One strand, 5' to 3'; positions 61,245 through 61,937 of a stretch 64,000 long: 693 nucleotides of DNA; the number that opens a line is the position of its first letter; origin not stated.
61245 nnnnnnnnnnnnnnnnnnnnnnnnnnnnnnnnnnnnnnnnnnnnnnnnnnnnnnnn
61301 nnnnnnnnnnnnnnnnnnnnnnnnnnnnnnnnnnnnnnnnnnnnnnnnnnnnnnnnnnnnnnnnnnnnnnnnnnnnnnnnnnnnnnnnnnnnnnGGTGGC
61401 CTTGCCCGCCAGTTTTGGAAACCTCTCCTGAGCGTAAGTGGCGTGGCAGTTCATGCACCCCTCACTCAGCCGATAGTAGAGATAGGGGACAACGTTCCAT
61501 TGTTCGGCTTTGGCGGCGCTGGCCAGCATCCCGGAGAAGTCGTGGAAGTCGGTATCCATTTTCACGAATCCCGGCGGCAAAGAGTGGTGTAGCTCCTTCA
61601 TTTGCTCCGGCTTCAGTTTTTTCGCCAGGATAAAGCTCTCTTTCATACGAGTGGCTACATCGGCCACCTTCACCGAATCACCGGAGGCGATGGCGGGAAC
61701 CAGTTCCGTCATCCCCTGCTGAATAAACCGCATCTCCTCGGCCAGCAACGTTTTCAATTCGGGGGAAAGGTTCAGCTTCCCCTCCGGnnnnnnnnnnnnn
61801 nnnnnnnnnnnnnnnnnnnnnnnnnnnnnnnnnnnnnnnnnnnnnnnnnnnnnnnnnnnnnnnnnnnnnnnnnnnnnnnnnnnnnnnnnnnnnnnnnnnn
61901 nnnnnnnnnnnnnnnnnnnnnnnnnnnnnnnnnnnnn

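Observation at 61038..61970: Cytochrome c'-type lipoprotein carries a repetitive Cys/Met/His-rich metal-binding-like tail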

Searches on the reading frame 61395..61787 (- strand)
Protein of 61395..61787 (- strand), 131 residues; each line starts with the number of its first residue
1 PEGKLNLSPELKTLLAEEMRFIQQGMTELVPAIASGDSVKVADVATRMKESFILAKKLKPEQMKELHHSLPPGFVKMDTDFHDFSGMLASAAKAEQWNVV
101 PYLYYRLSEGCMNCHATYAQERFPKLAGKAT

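Call 35: find_related_loci(query=A4, collection=genome_contigs, flank=6000)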
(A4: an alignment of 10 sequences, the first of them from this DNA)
Query A4 (131 aa) in genome_contigs; peptide patterns used: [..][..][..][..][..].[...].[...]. (x = any residue, [..] = any of these).
37 stretches matched a pattern; 24 encode a relative of the query (tblastn E <= 1e-3); 24 distinct loci.
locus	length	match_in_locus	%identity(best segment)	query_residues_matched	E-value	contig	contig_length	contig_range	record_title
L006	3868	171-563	82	1-131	1e-73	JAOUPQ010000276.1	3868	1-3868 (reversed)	MAG: Nitrospinota bacterium isolate 8_1_Oct_SF_Bin59 8_1_Oct_SF_Bin59_scaffold_31271_c1, whole genome shotgun sequence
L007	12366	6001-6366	48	6-127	1e-37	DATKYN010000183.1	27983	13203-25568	MAG TPA_asm: Burkholderiales bacterium isolate SMAG_U14220 k141_1195880, whole genome shotgun sequence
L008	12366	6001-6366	45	6-127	2e-36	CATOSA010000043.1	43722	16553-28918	MAG: uncultured Burkholderiales bacterium isolate 35ab09db-a72b-43d9-8f64-0f05210ab128 genome assembly, contig: contig_4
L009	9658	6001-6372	44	6-129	1e-36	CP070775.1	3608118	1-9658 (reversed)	MAG: Betaproteobacteria bacterium isolate bin200 chromosome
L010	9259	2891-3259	45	5-127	1e-35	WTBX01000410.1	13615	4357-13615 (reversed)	MAG: Methylococcaceae bacterium isolate GLR68 c_000000678622, whole genome shotgun sequence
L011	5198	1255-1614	46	5-124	9e-36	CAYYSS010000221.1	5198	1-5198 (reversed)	MAG TPA_asm: uncultured Nitrospirota bacterium isolate binchicken_co172_104 genome assembly, contig: NODE_16125_length_5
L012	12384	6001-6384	47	1-127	1e-35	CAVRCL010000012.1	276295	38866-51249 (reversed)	MAG: Thermoanaerobaculia bacterium isolate MFD00032.bin.2.65 genome assembly, contig: contig_78490, whole genome shotgun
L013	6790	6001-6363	45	6-126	3e-34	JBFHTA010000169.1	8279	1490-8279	MAG: Pseudomonadales bacterium isolate Mix_sand09.2021.07.D.17 k141_176661_length_8279_cov_10.0007, whole genome shotgun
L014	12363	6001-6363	45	6-126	3e-34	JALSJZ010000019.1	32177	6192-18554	MAG: Sedimenticola sp. isolate 354-166_metabat2_scaf2bin.125 354-166_scaffold_1217_c1, whole genome shotgun sequence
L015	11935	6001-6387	43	3-131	3e-34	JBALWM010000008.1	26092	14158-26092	MAG: Porticoccus sp. isolate 7NakV-01 NODE_357_length_26092_cov_723.177094, whole genome shotgun sequence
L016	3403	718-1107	45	2-131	3e-34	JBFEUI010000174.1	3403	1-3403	MAG: Thiohalomonadaceae bacterium isolate Mix_mud07.2021.05.54 k141_873719_length_3403_cov_11.9258, whole genome shotgun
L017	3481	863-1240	42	3-128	5e-34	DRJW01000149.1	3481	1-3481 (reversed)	MAG TPA_asm: Nitrospirae bacterium isolate HyVt-426 HyVt-426_k95_146144, whole genome shotgun sequence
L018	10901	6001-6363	45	6-126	6e-34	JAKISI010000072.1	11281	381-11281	MAG: Candidatus Polarisedimenticolaceae bacterium isolate D96SM.bin.13 NODE_4084_length_11281_cov_9.403353, whole genome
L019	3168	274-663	41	2-131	5e-34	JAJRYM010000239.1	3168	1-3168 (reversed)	MAG: Nitrospirae bacterium isolate Dive96_bin3.303 k141_4651796, whole genome shotgun sequence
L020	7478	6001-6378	43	6-131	8e-33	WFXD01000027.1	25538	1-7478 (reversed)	MAG: Gammaproteobacteria bacterium isolate S141_33 k151_169333, whole genome shotgun sequence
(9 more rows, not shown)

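Call 44: search_protein_families(library=pfam, alignment_id=A5, max_evalue=0.00001)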
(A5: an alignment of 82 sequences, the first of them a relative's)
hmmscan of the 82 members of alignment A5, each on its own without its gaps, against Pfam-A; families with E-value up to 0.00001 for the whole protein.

A. member 1, L007:5238-5543:- (102 aa): 0 families

B. families by the number of members that match (of 82 scanned): 89 families (the first 25 are shown)
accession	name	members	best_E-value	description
PF13237.11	Fer4_10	4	4.9e-09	4Fe-4S dicluster domain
PF13534.11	Fer4_17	4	2.5e-07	4Fe-4S dicluster domain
PF02600.21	DsbB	3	7.6e-47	Disulfide bond formation protein DsbB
PF17179.9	Fer4_22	3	3.1e-32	4Fe-4S dicluster domain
PF12797.12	Fer4_2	3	1.5e-08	4Fe-4S binding domain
PF00037.32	Fer4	3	2.3e-08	4Fe-4S binding domain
PF14697.11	Fer4_21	3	1.3e-07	4Fe-4S dicluster domain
PF13187.11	Fer4_9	3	9.9e-07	4Fe-4S dicluster domain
PF12838.12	Fer4_7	3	3.2e-06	4Fe-4S dicluster domain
PF08543.17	Phos_pyr_kin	2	8.8e-91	Phosphomethylpyrimidine kinase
PF07143.17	CrtC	2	7.9e-64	CrtC N-terminal lipocalin domain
PF17186.10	Lipocalin_9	2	4e-45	Lipocalin-like domain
PF04134.17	DCC1-like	2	1.7e-20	DCC1-like thiol-disulfide oxidoreductase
PF00293.34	NUDIX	2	1e-15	NUDIX domain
PF00294.29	PfkB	2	5.9e-15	pfkB family carbohydrate kinase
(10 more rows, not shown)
